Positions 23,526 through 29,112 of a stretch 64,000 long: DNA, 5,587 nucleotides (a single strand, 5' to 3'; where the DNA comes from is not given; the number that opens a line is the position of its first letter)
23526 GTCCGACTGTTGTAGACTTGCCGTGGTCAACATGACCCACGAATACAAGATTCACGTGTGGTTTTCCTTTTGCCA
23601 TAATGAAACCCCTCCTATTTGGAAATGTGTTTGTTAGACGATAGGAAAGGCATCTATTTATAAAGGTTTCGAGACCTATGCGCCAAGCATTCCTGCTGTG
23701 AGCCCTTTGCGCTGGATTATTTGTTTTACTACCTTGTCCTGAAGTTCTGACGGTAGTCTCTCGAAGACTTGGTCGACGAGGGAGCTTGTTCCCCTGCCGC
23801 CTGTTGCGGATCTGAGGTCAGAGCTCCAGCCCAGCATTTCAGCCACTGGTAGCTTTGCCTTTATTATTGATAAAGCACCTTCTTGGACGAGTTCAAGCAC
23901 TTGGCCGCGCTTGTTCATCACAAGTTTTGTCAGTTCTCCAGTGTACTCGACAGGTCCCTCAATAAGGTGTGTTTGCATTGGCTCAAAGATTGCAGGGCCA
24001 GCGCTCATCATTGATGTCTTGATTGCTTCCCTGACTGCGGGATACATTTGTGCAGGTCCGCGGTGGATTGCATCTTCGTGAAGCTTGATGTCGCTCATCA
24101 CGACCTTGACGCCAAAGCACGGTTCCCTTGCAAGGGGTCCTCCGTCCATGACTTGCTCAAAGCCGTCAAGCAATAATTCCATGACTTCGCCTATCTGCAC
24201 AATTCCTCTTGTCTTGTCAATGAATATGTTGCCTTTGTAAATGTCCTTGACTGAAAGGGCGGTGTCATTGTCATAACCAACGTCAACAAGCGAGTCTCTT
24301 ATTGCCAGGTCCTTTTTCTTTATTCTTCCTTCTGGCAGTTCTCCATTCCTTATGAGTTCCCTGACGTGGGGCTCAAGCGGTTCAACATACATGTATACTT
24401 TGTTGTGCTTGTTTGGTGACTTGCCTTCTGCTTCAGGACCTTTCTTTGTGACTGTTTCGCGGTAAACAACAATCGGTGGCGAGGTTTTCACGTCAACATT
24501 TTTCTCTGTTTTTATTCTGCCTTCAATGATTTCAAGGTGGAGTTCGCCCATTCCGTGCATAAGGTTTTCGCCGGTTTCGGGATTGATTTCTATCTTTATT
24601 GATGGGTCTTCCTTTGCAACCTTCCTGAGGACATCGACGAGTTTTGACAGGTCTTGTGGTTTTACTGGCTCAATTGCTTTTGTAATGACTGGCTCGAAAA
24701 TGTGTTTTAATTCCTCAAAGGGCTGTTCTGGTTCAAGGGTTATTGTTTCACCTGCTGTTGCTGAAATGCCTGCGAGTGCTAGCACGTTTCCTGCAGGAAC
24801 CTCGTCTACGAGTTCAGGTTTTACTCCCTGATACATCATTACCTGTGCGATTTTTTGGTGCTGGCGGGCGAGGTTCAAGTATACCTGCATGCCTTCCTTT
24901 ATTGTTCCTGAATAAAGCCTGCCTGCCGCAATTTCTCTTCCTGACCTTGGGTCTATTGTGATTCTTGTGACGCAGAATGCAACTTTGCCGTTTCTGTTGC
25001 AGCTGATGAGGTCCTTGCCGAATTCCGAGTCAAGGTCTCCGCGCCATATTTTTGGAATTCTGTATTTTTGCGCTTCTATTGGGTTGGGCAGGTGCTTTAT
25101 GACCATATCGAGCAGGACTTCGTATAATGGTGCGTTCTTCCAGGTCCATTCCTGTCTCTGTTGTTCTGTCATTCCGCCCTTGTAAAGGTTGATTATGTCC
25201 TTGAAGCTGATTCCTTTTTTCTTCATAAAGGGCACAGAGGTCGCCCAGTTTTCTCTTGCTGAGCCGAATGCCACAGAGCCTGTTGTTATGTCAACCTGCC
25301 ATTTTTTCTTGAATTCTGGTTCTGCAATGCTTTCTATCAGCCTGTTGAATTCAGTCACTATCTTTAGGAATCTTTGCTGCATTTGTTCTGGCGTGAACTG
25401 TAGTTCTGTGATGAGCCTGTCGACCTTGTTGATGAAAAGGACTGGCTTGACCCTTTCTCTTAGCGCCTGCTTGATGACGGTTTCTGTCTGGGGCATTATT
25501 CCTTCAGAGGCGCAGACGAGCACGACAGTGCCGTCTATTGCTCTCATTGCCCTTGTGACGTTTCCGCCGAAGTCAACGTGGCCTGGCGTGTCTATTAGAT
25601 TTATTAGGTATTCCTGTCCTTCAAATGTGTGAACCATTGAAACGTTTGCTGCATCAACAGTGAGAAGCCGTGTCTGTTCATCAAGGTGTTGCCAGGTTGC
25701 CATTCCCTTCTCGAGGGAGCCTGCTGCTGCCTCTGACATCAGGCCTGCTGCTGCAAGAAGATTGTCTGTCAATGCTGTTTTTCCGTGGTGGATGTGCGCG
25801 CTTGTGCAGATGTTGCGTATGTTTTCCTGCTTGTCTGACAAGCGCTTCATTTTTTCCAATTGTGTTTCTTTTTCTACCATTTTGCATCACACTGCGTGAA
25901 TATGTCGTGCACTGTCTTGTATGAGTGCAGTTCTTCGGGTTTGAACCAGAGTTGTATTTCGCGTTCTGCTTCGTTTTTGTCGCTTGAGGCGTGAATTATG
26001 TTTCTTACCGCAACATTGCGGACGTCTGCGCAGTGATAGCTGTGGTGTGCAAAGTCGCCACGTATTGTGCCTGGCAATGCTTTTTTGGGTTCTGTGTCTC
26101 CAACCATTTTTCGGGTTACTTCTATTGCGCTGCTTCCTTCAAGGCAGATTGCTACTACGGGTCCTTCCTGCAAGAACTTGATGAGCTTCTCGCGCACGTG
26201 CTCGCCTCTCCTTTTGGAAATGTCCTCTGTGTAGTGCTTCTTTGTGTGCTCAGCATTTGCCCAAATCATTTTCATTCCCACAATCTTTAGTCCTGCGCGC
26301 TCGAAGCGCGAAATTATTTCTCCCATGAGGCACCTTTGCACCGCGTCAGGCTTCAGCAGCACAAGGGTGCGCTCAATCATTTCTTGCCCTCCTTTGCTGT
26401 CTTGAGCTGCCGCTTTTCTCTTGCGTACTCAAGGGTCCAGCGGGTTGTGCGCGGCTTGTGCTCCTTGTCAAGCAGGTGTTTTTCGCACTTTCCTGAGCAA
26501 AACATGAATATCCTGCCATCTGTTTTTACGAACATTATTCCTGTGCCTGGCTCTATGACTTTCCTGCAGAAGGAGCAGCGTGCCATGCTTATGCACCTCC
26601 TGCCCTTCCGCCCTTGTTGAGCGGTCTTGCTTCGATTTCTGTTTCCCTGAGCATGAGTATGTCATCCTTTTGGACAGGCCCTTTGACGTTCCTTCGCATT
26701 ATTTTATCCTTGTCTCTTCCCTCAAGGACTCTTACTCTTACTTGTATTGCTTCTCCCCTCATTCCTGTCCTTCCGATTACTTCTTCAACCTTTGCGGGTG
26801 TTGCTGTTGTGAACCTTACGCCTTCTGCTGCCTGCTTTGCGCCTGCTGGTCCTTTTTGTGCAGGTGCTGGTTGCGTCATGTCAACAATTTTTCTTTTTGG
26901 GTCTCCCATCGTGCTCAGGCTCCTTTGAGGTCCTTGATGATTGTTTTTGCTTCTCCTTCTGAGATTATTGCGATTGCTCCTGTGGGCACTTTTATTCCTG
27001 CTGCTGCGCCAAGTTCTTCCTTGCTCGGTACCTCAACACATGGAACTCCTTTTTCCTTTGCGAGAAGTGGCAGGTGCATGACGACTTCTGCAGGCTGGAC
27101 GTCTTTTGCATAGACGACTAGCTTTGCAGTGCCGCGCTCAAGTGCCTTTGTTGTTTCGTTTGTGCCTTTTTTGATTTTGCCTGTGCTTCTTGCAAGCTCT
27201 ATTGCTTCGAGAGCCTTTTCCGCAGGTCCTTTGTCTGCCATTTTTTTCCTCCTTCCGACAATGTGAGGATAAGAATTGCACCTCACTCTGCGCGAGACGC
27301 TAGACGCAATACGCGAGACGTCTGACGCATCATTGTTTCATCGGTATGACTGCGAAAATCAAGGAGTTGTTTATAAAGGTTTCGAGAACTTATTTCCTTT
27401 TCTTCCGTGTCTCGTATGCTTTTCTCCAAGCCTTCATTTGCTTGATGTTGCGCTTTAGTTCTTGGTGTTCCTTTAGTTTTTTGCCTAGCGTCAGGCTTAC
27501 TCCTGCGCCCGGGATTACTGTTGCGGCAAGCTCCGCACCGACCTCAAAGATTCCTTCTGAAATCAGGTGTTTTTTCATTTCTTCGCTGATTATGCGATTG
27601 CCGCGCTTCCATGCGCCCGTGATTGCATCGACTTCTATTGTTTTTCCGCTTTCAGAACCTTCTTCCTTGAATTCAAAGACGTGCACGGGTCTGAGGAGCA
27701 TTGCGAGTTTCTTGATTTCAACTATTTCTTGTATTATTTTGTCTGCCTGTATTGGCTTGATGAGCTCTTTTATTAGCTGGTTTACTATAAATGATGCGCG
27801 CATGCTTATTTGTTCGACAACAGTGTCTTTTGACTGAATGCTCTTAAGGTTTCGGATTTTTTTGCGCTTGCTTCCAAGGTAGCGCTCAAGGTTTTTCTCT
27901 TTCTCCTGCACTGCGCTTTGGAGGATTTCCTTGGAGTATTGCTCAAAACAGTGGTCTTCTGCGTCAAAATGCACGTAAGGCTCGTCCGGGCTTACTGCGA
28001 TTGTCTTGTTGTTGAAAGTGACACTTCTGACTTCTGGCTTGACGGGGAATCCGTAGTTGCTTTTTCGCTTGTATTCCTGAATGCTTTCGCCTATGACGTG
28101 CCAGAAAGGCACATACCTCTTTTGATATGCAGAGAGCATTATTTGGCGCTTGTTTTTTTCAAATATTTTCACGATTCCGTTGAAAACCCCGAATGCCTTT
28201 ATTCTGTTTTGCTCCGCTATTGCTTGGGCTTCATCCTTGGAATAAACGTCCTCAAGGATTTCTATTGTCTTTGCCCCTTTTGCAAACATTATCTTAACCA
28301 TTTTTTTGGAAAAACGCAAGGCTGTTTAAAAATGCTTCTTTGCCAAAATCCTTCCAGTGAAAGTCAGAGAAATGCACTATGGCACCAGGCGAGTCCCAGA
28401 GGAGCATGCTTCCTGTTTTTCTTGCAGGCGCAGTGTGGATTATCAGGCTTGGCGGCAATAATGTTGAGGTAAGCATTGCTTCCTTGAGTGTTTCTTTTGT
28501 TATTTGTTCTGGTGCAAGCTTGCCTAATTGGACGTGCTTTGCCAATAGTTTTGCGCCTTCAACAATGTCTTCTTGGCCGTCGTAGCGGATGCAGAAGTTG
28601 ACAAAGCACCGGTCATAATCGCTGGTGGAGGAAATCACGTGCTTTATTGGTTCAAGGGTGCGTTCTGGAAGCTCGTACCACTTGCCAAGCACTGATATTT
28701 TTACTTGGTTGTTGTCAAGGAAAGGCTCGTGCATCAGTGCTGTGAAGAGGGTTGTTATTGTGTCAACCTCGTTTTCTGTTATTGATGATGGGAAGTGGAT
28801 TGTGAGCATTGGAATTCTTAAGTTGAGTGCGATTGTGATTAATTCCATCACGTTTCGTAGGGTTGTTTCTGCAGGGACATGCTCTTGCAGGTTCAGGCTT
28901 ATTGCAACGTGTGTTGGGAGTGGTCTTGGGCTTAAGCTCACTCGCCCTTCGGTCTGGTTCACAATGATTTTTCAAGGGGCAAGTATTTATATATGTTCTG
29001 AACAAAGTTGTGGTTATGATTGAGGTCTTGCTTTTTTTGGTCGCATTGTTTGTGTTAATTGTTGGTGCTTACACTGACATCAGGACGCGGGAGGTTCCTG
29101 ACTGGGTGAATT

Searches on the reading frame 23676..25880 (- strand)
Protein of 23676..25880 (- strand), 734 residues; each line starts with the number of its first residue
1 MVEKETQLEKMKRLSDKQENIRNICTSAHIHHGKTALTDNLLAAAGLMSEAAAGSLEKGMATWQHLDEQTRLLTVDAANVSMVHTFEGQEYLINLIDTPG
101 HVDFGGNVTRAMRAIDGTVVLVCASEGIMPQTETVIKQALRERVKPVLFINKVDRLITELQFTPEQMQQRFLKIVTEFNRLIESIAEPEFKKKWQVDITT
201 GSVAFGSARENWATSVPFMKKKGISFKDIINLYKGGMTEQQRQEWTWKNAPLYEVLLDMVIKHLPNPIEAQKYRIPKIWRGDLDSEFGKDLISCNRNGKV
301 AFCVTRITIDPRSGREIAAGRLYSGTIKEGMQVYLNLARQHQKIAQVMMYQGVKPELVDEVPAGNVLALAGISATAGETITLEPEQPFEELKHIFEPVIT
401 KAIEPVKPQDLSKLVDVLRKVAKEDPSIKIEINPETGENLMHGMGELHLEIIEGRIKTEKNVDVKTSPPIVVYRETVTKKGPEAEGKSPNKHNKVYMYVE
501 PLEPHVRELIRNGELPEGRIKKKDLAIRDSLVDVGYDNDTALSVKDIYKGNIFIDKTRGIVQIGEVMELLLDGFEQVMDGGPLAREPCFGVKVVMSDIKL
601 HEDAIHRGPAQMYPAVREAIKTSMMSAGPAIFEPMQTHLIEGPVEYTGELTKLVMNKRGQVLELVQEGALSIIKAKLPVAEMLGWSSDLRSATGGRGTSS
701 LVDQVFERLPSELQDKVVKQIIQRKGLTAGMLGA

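Call 9: search_protein_families(library=pfam, proteins=[window:23676-25880:-], max_evalue=0.01)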
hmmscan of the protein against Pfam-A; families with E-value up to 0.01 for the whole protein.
window:23676-25880:- (734 aa): 6 families
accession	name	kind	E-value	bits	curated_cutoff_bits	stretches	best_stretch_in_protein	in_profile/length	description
PF00009.33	GTP_EFTU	-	1.1e-48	165.7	26.5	1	19-265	1-187/188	Elongation factor Tu GTP binding domain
PF14492.12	EFG_III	-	4.5e-23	81.5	27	1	396-467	3-74/75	Elongation Factor G, domain III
PF03764.24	EFG_IV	-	6.2e-20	71.6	24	1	548-627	43-120/121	Elongation factor G, domain IV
PF00679.30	EFG_C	-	5.4e-16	58.8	27.9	1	631-716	2-88/89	Elongation factor G C-terminus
PF03144.31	GTP_EFTU_D2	-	2.2e-10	41.3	30.3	1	317-381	3-73/73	Elongation factor Tu domain 2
PF22042.2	EF-G_D2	-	3.3e-07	30.8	27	1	303-381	5-82/84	Elongation factor G domain 2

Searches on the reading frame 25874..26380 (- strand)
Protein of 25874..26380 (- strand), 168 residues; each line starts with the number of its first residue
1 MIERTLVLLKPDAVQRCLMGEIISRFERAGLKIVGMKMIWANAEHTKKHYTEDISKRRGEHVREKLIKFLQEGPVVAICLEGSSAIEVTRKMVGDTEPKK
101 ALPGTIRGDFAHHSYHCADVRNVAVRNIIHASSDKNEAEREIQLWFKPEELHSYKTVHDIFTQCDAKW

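Call 71: search_protein_families(library=pfam, proteins=[window:25874-26380:-], max_evalue=0.001)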
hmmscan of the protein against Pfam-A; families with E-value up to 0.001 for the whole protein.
window:25874-26380:- (168 aa): 1 family
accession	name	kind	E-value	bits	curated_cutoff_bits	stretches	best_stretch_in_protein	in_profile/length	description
PF00334.24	NDK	-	5.6e-45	153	27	1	3-150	1-134/135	Nucleoside diphosphate kinase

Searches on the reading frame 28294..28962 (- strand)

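Call 72: search_protein_families(library=pfam, proteins=[window:28294-28962:-], max_evalue=0.001)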
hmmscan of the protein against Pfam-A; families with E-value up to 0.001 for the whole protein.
window:28294-28962:- (222 aa): 1 family
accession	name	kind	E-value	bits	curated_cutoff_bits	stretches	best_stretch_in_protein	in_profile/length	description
PF01255.24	Prenyltransf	-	1.7e-25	90.3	27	1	34-221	23-214/219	Putative undecaprenyl diphosphate synthase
